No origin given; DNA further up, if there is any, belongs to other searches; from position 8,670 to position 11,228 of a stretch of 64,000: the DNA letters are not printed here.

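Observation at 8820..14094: Shango-like three-gene cassette: a TerB-N/TerB-C protein, a DUF2791/BrxD-type ATPase and an Lhr-like SF2 helicase, translationally coupled with their own consensus promoter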

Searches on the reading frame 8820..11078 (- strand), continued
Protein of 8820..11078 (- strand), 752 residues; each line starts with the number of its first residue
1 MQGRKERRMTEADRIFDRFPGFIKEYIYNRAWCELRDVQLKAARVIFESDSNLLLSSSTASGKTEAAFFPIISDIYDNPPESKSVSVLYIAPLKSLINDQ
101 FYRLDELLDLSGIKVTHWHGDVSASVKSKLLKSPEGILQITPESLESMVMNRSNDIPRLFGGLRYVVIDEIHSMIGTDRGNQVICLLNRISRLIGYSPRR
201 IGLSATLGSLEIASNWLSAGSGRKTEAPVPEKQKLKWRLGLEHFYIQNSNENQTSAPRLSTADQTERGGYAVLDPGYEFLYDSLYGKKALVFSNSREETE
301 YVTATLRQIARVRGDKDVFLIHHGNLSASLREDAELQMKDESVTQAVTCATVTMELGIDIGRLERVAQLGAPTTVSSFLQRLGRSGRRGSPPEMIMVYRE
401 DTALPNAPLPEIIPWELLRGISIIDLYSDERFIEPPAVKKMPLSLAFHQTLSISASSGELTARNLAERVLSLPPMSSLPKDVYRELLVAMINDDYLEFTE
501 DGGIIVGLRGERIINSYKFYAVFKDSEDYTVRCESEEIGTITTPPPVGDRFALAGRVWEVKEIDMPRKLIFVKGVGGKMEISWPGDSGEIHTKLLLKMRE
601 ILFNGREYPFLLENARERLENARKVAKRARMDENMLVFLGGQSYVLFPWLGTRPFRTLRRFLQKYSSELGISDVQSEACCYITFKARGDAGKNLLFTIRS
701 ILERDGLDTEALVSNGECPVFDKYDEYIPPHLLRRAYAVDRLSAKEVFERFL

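Call 47: find_homologous_proteins(query=L027:7989-10184:+, max_evalue=0.00001)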
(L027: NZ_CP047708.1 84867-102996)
Query L027:7989-10184:+ (731 aa): 8000 proteins with E <= 0.00001 among 8000 candidates; the best 120 are listed.
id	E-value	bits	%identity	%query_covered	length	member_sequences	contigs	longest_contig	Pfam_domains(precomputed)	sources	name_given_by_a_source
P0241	0.0e+0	1608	97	100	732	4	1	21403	PF00270.36,PF00271.38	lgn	-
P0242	0.0e+0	1589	95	100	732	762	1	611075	PF00270.36,PF00271.38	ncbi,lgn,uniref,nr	ncbi:DEAD-box ATP-dependent RNA helicase CshA [Serratia ficaria]|uniref:DEAD/DEAH box helicase n=1 T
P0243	0.0e+0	1580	95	100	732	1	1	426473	PF00270.36,PF00271.38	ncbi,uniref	ncbi:DEAD/DEAH box helicase [Enterobacter cloacae]|uniref:DEAD/DEAH box helicase n=1 Tax=Enterobacte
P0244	0.0e+0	1580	95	100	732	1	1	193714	PF00270.36,PF00271.38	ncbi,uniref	ncbi:DEAD/DEAH box helicase [Enterobacter cloacae]|uniref:DEAD/DEAH box helicase n=1 Tax=Enterobacte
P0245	0.0e+0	1572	94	100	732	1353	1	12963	PF00270.36,PF00271.38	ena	-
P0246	0.0e+0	1566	94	100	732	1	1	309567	PF00270.36,PF00271.38,PF04851.22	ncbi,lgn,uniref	ncbi:DEAD/DEAH box helicase [Mangrovibacter phragmitis]|uniref:DEAD/DEAH box helicase n=1 Tax=Mangro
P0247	0.0e+0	1564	93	100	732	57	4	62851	PF00270.36,PF00271.38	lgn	-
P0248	0.0e+0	1557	93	100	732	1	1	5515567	PF00270.36,PF00271.38,PF04851.22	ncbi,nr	ncbi:DEAD/DEAH box helicase [[Kluyvera] intestini]|nr:DEAD/DEAH box helicase [[Kluyvera] intestini]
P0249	0.0e+0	1555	93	100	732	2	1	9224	PF00270.36,PF00271.38,PF04851.22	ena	-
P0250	0.0e+0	1552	93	100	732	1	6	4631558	PF00270.36,PF00271.38,PF04851.22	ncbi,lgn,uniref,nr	ncbi:DEAD/DEAH box helicase [Pantoea allii]|uniref:DEAD/DEAH box helicase n=1 Tax=Pantoea allii TaxI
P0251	0.0e+0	1521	90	100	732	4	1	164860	PF00270.36,PF00271.38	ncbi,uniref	ncbi:DEAD/DEAH box helicase [Enterobacter ludwigii]|uniref:DEAD/DEAH box helicase n=1 Tax=Enterobact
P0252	0.0e+0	1499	89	100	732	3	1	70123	PF00270.36,PF00271.38,PF04851.22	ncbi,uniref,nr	ncbi:DEAD/DEAH box helicase [Photorhabdus heterorhabditis]|uniref:DEAD/DEAH box helicase n=1 Tax=Pho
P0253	0.0e+0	1495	89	100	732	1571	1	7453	PF00270.36,PF00271.38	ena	-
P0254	0.0e+0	1491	89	100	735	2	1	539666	PF00270.36,PF00271.38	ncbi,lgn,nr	ncbi:DEAD/DEAH box helicase [Salmonella enterica subsp. enterica]|nr:DEAD/DEAH box helicase [Salmone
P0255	0.0e+0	1475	88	100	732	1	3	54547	PF00270.36,PF00271.38,PF04851.22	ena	-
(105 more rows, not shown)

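Call 56: predict_structure(alignment_id=A2)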
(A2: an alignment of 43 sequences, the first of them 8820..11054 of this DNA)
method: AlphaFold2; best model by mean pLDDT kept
length: 744 residues; sequences in the alignment: 43
mean_pLDDT: 70.4   pTM: 0.51
mean pLDDT of the five models: 70.4, 69.1, 65.2, 64.1, 61.0
residues with pLDDT >= 90: 77; 70-90: 384; 50-70: 146; < 50: 137
segments of 3 or more residues with pLDDT < 50: 224-265, 346-348, 375-384, 423-431, 508-549, 551-580
pLDDT, mean of each block of 10 residues (from residue 1): 72 80 63 86 82 71 89 88 75 73 84 76 87 89 87 92 82 89 90 79 84 84 37 25 33 38 50 78 71 71 79 67 70 78 57 66 60 48 53 56 77 71 45 67 78 88 72 89 89 85 61 28 27 34 46 43 31 30 76 85 70 84 84 86 83 91 83 85 89 90 72 64 79 80 82
secondary structure, 60 per line:
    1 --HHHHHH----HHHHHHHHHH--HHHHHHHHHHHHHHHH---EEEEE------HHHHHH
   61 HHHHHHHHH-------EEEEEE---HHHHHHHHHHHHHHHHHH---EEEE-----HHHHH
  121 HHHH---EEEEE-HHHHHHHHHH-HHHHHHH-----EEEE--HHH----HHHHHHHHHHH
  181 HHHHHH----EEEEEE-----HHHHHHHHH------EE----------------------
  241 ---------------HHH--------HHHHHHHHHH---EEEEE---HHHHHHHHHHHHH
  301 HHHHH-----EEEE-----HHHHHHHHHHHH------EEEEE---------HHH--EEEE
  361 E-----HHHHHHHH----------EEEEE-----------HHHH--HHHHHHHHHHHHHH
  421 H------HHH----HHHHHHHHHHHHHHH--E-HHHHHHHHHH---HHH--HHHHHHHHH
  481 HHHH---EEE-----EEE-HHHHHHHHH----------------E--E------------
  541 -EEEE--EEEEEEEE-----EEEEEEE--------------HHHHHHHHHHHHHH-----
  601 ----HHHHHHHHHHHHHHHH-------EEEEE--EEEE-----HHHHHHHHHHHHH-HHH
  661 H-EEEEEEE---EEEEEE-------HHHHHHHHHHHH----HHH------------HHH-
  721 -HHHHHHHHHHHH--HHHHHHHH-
elements in order (helices of 4 or more, strands of 3 or more residues): H3-8 H13-22 H25-40 E44-48 H55-69 E77-82 H86-103 E107-110 H116-124 E128-132 H134-143 H145-151 E157-160 H170-186 E191-196 H202-210 H267-276 E280-284 H288-305 E311-314 H320-331 E338-342 E357-361 H367-374 E385-389 H401-404 H407-421 H435-449 H454-463 H472-484 E488-490 E496-498 H500-508 E542-545 E548-555 E561-567 H582-595 H605-620 E628-632 E635-638 H644-656 H658-661 E663-669 E673-678 H686-697 H722-733 H736-743

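Call 59: fold_search(model_id=the predicted structure, library=pdb)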
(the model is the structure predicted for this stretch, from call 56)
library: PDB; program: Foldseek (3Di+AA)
matches with E <= 10: 1806; with E <= 0.001: 798
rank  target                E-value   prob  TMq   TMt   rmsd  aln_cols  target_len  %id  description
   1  5v9x_A                2.3e-23  1.00  0.35  0.34  25.6       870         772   17  Structure of Mycobacterium smegmatis helicase Lhr bound to ssDNA and AMP-PNP (released 2017-12-06)
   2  6znp_B                4.2e-17  1.00  0.27  0.28  27.8       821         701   15  Crystal Structure of DUF1998 helicase MrfA bound to DNA (released 2020-11-25)
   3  6znp_A                4.3e-16  1.00  0.27  0.27  28.1       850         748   15  Crystal Structure of DUF1998 helicase MrfA bound to DNA (released 2020-11-25)
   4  6znq_B                5.1e-16  1.00  0.27  0.28  28.1       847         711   15  Crystal Structure of DUF1998 helicase MrfA bound to DNA and AMPPNP (released 2020-11-25)
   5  4q47_B                1.6e-14  1.00  0.24  0.33  23.5       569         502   18  Structure of the DrRecQ Catalytic Core in complex with ADP (released 2015-05-20)
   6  4q47_A                7.4e-14  1.00  0.21  0.29  22.8       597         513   16  Structure of the DrRecQ Catalytic Core in complex with ADP (released 2015-05-20)
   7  3i5x_A                8.2e-14  1.00  0.26  0.37  17.6       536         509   15  Structure of Mss116p bound to ssRNA and AMP-PNP (released 2009-09-08)
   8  8h6k_5D               9.6e-14  1.00  0.24  0.11  21.6       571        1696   19  Cryo-EM structure of human exon-defined spliceosome in the mature B state. (released 2024-05-01)
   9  5dca_A                9.6e-14  1.00  0.26  0.11  21.6       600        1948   19  Crystal structure of yeast full length Brr2 in complex with Prp8 Jab1 domain (released 2015-12-16)
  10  3sqw_A                1.0e-13  1.00  0.27  0.39  17.6       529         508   14  Structure of Mss116p (NTE deletion) bound to ssRNA and AMP-PNP (released 2011-10-12)
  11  7a8r_A                1.3e-13  1.00  0.24  0.32  22.6       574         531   17  Structure of RecQL from Bos taurus (released 2021-10-06)
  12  7a8r_B                3.0e-13  1.00  0.24  0.32  22.6       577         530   17  Structure of RecQL from Bos taurus (released 2021-10-06)
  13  5m52_A                3.7e-13  1.00  0.26  0.11  21.9       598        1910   19  Crystal structure of yeast Brr2 full-lenght in complex with Prp8 Jab1 domain (released 2016-12-07)
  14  6qws                  3.9e-13  1.00  0.23  0.11  21.9       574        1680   19  Crystal structure of the Ski2 RNA-helicase Brr2 from Chaetomium thermophilum in the apo state (released 2020-01-15)
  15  5m52_B                4.6e-13  1.00  0.22  0.10  22.3       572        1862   20  Crystal structure of yeast Brr2 full-lenght in complex with Prp8 Jab1 domain (released 2016-12-07)
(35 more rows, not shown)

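Call 80: search_protein_families(library=pfam, proteins=[L027:4363-6672:+, L026:5054-6655:+, L026:10247-12793:+], max_evalue=0.01)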
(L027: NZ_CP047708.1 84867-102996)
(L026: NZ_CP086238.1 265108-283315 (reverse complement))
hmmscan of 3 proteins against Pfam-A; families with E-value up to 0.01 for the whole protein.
L027:4363-6672:+ (769 aa): 3 families
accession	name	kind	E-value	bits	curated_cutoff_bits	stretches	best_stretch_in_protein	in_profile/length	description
PF13208.11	TerB_N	-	1.6e-46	159.1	25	1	98-309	2-207/207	TerB N-terminal domain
PF15615.11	TerB_C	-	5.4e-26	92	26.3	1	645-768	11-148/148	TerB-C domain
PF05099.18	TerB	-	2e-07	31.8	24.4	1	518-624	6-113/118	Tellurite resistance protein TerB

L026:5054-6655:+ (533 aa): 2 families
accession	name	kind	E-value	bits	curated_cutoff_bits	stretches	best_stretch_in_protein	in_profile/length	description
PF13208.11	TerB_N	-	8.1e-24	85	25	1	60-265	4-190/207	TerB N-terminal domain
PF15615.11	TerB_C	-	8.8e-16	58.9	26.3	1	393-524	5-147/148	TerB-C domain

L026:10247-12793:+ (848 aa): 19 families
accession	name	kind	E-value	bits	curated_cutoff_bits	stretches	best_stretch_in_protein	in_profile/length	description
PF00005.33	ABC_tran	-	4.4e-20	73.1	25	2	365-408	91-135/137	ABC transporter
PF17755.6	UvrA_DNA-bind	-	8e-14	52.3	23.2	1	184-282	1-102/110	UvrA DNA-binding domain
PF13304.12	AAA_21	-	1.4e-09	38.9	27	1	760-799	255-295/304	AAA domain, putative AbiEii toxin, Type IV TA system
PF02463.25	SMC_N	-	2e-07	31.1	40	0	19-60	10-52/220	RecF/RecN/SMC N terminal domain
PF13175.12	AAA_15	-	1.5e-06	28.5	32.1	0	757-796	323-362/374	AAA ATPase domain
PF20703.3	nSTAND1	-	3.6e-06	27.3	27.1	0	541-577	30-67/379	Novel STAND NTPase 1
PF13555.12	AAA_29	-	8.2e-06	25.9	27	0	539-561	17-39/61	P-loop containing region of AAA domain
PF13191.12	AAA_16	-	1.4e-05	26.1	32.6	0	542-571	22-50/167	AAA ATPase domain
PF06745.19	ATPase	-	3.1e-05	23.9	26.6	0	541-567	16-42/231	KaiC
PF13481.12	AAA_25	-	0.00016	21.8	27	0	541-564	30-53/195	AAA domain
PF13476.12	AAA_23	-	0.00048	21.3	27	0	533-573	9-47/201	AAA domain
PF03193.22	RsgA_GTPase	-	0.0015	18.8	30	0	524-570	87-131/174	RsgA GTPase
PF13671.12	AAA_33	-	0.0053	17.5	27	0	38-77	5-41/143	AAA domain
PF07295.17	DUF1451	-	0.0055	17.3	26.1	0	628-680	96-143/146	Zinc-ribbon containing domain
PF00684.25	DnaJ_CXXCXGXG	-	0.0064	17.2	32.7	0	645-678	15-51/65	DnaJ central domain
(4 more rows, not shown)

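Call 81: search_protein_families(library=padloc, proteins=[L027:4363-6672:+, L026:5054-6655:+, L026:10247-12793:+], max_evalue=0.001)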
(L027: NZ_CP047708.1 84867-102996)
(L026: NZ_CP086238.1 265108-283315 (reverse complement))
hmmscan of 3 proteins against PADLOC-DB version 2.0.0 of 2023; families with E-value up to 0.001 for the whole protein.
L027:4363-6672:+ (769 aa): 1 family
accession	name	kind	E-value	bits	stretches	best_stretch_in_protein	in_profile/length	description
PDLC03958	SngA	-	9.7e-105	350.1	1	41-768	12-524/528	-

L026:5054-6655:+ (533 aa): 1 family
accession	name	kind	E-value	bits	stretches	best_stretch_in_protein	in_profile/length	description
PDLC03958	SngA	-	6.4e-63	212.1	1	50-528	53-527/528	-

L026:10247-12793:+ (848 aa): 28 families (the best 25 are shown)
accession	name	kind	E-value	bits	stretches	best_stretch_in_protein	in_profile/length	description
PDLC04135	mad3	-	5.3e-68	228.2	3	525-845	4-365/374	mads_3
PDLC04140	mad8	-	1.6e-32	111.3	3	529-808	12-238/314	mads_8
PDLC04175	HEC-01A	-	3.5e-10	37.5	1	377-429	246-298/363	-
PDLC04242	PDC-M01A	-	6.8e-10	35.8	1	742-810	403-473/566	-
PDLC02980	AriA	-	1.1e-09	36.7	1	760-802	259-298/304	-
PDLC00289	PtuA1|PtuA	-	1e-08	32.7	0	743-802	228-287/404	AAA ATPase domain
PDLC02914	ATPase-Toprim_I-B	-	7.8e-08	29.9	0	379-436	184-240/443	-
PDLC04710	PDC-M56A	-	8.3e-08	29.6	0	755-803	233-281/382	-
PDLC04033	PD-T4-4_A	-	1.4e-07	29.1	0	399-441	325-367/460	-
PDLC04176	HEC-01A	-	2.2e-07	28.6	0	761-811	275-325/371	-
PDLC03878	NsnB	-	2.8e-07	28.6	0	541-590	18-67/345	-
PDLC04664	PDC-M47A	-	2.8e-07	27.8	0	761-811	320-370/461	-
PDLC02335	AbiLi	-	4.2e-07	27.3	0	744-807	177-241/326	AbiLi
PDLC04214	HEC-02A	-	4.4e-07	27.5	1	762-809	237-284/338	-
PDLC02979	AriA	-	1.1e-06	26.7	0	758-798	323-364/373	-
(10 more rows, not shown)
